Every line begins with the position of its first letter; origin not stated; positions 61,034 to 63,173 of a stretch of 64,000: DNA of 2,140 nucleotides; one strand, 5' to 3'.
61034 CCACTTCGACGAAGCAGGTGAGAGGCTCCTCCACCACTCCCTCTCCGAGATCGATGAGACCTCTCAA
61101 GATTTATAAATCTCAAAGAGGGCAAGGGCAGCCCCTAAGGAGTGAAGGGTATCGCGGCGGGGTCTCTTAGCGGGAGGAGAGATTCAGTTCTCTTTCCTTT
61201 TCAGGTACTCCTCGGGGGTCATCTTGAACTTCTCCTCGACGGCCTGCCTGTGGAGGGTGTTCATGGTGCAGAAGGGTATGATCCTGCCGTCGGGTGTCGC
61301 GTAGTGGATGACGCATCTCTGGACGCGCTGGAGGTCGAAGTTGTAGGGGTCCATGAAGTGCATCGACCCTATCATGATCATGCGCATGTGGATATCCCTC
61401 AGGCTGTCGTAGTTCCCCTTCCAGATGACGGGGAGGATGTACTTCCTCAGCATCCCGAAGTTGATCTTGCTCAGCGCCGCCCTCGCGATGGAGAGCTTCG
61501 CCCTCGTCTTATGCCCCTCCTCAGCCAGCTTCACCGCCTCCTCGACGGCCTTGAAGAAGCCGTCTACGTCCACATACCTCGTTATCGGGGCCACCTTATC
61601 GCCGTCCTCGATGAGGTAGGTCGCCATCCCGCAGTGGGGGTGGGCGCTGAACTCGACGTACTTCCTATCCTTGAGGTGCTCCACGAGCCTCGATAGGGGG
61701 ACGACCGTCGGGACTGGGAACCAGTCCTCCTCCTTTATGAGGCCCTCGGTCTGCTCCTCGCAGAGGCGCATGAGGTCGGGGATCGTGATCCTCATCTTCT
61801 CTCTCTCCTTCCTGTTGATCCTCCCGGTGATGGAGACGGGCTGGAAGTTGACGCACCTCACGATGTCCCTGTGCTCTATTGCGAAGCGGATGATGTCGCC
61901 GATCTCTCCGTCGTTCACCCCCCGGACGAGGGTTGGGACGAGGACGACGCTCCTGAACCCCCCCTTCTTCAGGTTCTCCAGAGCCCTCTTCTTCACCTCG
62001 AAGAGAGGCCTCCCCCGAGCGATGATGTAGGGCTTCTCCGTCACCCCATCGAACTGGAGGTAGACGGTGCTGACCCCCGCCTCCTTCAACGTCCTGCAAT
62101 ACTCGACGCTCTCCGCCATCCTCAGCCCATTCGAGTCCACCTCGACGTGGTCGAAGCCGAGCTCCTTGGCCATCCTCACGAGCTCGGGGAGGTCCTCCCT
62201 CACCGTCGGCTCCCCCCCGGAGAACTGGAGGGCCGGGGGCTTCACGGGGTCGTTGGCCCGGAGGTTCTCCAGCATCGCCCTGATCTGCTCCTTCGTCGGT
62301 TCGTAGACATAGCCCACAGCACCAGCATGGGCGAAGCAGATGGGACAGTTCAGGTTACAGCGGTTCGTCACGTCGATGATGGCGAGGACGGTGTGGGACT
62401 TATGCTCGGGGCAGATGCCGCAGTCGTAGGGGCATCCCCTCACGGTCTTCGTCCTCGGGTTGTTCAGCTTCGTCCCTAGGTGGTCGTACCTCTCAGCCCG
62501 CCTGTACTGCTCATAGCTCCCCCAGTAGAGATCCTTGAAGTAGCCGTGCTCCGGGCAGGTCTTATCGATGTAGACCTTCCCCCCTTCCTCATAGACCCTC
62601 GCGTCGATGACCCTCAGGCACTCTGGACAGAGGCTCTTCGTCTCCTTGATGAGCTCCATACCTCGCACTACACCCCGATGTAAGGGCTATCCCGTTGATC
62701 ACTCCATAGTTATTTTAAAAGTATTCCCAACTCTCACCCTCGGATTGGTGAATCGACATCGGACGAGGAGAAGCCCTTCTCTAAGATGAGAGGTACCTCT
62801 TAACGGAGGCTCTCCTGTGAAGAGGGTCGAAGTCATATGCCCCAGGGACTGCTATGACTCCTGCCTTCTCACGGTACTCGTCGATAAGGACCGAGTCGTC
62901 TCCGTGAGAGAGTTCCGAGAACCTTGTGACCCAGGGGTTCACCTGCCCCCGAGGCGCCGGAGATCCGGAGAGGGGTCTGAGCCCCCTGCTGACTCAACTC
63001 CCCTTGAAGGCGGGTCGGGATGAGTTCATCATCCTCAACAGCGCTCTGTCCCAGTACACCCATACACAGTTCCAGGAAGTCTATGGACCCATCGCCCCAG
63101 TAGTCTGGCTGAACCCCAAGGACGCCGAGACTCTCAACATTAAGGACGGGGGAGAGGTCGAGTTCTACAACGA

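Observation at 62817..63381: Decayed Mo/W-bisPGD oxidoreductase gene: N-terminal cluster-binding start joined to the C-terminal pterin-binding domain, with an internal frameshift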

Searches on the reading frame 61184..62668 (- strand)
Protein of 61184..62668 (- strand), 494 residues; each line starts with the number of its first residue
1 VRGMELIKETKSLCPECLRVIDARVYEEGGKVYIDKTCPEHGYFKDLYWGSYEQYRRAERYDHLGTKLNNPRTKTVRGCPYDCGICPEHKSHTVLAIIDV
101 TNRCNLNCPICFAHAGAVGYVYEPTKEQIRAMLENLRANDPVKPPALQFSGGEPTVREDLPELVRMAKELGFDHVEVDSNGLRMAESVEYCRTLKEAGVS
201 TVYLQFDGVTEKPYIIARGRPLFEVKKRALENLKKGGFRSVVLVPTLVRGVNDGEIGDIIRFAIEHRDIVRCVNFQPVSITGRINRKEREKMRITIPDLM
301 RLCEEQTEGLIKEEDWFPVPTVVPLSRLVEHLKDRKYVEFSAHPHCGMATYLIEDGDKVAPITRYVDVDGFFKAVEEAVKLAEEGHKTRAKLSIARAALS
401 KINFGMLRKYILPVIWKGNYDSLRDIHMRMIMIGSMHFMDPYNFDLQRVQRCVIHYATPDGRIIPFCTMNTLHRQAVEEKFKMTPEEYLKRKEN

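Call 10: find_encoding_contigs(protein=window:61184-62668:-, flank=10000, max_places=6)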
Protein window:61184-62668:- (494 aa): no gene with exactly this product is on record in the collection.

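Call 27: find_related_loci(query=window:61184-62668:-, collection=metagenome_contigs, flank=6000)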
Query window:61184-62668:- (494 aa) in metagenome_contigs; peptide patterns used: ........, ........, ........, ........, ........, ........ (x = any residue, [..] = any of these).
600 stretches matched a pattern (row limit reached: there are more); 495 encode a relative of the query (tblastn E <= 1e-3); the best 80 are kept; 80 distinct loci.
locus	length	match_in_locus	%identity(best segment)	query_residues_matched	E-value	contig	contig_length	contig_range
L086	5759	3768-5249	100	1-494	0e+0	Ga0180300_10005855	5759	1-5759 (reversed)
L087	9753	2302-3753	74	4-487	0e+0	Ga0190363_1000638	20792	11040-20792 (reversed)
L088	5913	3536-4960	78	7-481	0e+0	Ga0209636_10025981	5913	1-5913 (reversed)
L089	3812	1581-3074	70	7-493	0e+0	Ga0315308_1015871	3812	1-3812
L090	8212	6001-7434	74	4-481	0e+0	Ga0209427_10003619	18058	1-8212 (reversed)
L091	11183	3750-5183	74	4-481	0e+0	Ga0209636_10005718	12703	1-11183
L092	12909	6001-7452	69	4-487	0e+0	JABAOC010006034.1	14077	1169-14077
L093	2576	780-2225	72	1-482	0e+0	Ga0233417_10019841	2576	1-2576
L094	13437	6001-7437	69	3-481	0e+0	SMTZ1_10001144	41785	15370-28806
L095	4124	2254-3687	70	4-481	0e+0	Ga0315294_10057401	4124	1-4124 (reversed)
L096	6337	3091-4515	71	7-481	0e+0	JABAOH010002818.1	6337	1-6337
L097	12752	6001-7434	70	4-481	0e+0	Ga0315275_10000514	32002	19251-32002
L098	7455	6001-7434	69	4-481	0e+0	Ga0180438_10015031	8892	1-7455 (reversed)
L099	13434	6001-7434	68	4-481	0e+0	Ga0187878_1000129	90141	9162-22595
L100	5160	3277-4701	70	7-481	0e+0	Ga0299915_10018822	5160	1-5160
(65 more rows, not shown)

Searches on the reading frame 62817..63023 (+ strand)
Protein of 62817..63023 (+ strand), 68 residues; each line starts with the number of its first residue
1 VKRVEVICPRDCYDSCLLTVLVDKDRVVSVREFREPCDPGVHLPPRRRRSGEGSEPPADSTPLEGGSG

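Call 4: search_protein_families(library=ncbifam, proteins=[window:62817-63023:+], max_evalue=1)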
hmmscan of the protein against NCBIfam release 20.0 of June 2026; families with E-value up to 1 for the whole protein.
window:62817-63023:+ (68 aa): 0 families

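Call 5: search_protein_families(library=pfam, proteins=[window:62817-63023:+], max_evalue=1)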
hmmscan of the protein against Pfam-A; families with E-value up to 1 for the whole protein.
window:62817-63023:+ (68 aa): 1 family
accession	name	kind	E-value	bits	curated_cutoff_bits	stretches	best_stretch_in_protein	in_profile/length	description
PF04879.21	Molybdop_Fe4S4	-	0.0017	18.7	22.7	1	1-32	1-31/55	Molybdopterin oxidoreductase Fe4S4 domain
